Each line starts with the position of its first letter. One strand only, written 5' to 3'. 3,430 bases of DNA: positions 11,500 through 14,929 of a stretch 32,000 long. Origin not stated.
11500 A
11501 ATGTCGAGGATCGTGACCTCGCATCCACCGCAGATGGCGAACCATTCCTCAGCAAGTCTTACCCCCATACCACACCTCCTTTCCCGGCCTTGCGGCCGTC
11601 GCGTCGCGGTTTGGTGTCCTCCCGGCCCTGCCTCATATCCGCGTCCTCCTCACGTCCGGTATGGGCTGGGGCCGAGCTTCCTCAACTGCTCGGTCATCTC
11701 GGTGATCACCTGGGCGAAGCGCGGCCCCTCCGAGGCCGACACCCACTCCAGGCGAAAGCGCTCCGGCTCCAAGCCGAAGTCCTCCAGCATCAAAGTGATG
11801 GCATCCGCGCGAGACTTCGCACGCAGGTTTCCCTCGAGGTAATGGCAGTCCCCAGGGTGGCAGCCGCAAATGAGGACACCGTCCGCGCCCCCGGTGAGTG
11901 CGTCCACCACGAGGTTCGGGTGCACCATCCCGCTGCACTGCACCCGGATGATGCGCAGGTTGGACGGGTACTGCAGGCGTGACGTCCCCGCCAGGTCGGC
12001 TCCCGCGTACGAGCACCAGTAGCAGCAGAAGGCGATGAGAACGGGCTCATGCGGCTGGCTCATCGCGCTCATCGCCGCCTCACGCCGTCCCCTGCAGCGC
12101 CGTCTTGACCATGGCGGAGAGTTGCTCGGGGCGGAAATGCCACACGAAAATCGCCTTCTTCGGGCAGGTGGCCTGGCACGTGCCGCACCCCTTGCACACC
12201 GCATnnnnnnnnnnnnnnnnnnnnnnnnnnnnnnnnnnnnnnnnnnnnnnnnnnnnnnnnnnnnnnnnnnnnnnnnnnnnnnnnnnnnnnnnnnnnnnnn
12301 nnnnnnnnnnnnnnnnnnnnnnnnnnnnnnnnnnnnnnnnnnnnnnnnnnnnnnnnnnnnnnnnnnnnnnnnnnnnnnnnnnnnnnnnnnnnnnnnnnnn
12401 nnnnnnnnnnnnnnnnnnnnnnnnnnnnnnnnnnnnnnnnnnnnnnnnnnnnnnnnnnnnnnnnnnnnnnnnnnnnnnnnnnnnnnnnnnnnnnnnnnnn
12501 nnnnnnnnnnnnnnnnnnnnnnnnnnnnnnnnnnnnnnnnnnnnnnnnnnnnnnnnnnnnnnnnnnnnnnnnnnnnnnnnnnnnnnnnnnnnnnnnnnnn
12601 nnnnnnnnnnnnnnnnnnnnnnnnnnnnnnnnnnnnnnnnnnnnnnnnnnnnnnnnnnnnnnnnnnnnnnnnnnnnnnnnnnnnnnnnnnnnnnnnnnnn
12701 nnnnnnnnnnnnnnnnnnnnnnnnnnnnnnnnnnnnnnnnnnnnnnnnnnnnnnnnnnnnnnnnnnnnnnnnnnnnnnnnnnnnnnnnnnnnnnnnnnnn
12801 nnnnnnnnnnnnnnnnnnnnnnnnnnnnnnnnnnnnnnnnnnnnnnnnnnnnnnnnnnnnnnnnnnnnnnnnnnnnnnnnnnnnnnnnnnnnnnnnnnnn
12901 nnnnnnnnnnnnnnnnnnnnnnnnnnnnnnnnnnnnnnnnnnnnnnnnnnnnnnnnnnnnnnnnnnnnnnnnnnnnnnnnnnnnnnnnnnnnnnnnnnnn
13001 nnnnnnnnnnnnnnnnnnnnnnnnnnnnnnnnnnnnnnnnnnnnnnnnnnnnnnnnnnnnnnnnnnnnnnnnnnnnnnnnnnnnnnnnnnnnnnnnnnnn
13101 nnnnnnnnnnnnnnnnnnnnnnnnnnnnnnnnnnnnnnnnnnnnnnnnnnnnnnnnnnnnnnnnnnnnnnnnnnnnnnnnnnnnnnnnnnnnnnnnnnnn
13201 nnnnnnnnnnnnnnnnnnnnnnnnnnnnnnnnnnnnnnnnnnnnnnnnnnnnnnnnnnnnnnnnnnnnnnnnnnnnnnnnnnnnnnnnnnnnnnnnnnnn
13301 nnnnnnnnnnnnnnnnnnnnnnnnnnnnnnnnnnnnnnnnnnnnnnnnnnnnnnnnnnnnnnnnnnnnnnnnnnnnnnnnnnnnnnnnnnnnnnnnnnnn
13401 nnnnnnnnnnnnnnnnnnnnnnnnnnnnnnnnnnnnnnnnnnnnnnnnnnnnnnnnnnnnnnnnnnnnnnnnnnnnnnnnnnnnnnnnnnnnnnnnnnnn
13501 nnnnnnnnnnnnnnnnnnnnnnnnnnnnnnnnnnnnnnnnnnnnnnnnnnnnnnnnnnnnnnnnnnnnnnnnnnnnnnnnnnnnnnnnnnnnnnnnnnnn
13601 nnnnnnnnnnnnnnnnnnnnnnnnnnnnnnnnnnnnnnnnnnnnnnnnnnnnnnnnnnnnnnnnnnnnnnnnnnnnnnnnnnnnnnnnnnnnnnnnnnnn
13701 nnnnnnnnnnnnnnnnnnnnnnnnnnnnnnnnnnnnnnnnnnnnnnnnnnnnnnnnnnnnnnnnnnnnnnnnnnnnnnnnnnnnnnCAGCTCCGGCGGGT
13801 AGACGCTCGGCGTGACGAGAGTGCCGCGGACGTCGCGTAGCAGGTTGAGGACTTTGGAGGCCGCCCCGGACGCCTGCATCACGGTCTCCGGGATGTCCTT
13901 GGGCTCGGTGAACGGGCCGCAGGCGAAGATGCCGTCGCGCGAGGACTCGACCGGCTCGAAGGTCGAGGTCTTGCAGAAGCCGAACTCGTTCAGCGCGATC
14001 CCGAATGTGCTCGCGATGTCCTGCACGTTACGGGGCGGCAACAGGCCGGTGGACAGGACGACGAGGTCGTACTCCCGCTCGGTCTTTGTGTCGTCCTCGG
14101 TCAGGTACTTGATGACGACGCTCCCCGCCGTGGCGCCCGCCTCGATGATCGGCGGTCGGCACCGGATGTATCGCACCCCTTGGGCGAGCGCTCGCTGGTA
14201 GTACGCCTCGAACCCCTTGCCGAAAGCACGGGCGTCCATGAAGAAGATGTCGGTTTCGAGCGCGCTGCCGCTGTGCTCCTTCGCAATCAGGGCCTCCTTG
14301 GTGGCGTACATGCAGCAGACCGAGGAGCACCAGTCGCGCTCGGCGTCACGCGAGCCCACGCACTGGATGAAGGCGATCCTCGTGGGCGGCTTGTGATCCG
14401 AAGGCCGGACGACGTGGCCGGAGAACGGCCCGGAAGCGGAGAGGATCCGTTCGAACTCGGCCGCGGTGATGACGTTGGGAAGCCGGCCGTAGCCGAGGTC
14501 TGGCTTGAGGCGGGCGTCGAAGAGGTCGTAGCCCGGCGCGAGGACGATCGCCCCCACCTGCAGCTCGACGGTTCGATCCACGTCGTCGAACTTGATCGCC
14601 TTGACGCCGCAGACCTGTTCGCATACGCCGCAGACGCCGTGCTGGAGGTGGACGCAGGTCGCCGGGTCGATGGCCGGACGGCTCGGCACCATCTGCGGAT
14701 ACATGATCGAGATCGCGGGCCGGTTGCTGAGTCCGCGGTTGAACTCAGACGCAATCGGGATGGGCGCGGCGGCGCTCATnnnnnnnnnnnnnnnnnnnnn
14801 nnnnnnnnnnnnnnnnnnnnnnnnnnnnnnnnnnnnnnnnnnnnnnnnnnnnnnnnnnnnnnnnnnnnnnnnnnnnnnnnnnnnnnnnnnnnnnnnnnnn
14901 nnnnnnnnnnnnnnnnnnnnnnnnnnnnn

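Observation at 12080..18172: One HdrA is split inside its inserted ferredoxin domain, with NuoE-NuoF-NuoG(N) modules occupying the gap; a second, differently truncated HdrA follows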

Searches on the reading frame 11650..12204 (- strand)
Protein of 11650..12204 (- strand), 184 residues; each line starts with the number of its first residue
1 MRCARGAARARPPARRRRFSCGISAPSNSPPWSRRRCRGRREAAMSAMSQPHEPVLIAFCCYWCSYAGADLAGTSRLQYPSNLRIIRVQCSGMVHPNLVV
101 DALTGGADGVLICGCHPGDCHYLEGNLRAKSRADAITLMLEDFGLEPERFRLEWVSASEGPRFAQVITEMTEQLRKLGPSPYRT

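Call 3: search_protein_families(library=pfam, proteins=[window:11650-12204:-], max_evalue=0.01)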
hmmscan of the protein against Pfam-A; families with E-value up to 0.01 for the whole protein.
window:11650-12204:- (184 aa): 1 family
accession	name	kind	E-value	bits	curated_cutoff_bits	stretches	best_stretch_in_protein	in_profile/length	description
PF02662.21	FlpD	-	1.7e-53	180.3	22.3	1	57-178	2-123/123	Methyl-viologen-reducing hydrogenase, delta subunit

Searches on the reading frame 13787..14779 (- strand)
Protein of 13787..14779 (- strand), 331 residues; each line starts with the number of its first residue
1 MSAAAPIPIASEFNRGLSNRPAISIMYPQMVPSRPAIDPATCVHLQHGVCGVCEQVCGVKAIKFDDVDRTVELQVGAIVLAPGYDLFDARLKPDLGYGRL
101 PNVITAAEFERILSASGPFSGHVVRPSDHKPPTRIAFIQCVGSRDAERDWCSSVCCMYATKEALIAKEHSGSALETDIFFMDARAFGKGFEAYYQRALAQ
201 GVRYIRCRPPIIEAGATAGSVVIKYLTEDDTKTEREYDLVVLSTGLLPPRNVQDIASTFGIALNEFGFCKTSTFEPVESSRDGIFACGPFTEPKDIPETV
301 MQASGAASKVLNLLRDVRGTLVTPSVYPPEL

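Call 37: search_protein_families(library=ncbifam, proteins=[window:13787-14779:-], max_evalue=1e-10)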
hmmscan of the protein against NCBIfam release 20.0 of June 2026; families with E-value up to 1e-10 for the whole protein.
window:13787-14779:- (331 aa): 3 families
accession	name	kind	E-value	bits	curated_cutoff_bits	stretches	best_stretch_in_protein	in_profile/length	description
NF040770.1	hetero_SS_HdrA2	exception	2.2e-89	300.6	1100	1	3-316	251-562/777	CoB-CoM heterodisulfide reductase HdrA2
NF041778.1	hetero_SS_HdrA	equivalog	1.2e-75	254.9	1400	1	2-318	255-574/771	ferredoxin:CoB-CoM heterodisulfide reductase subunit HdrA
NF041891.1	hdrA_Methbact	equivalog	1.3e-63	215.5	1300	1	5-315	250-557/762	ferredoxin:CoB-CoM heterodisulfide reductase subunit HdrA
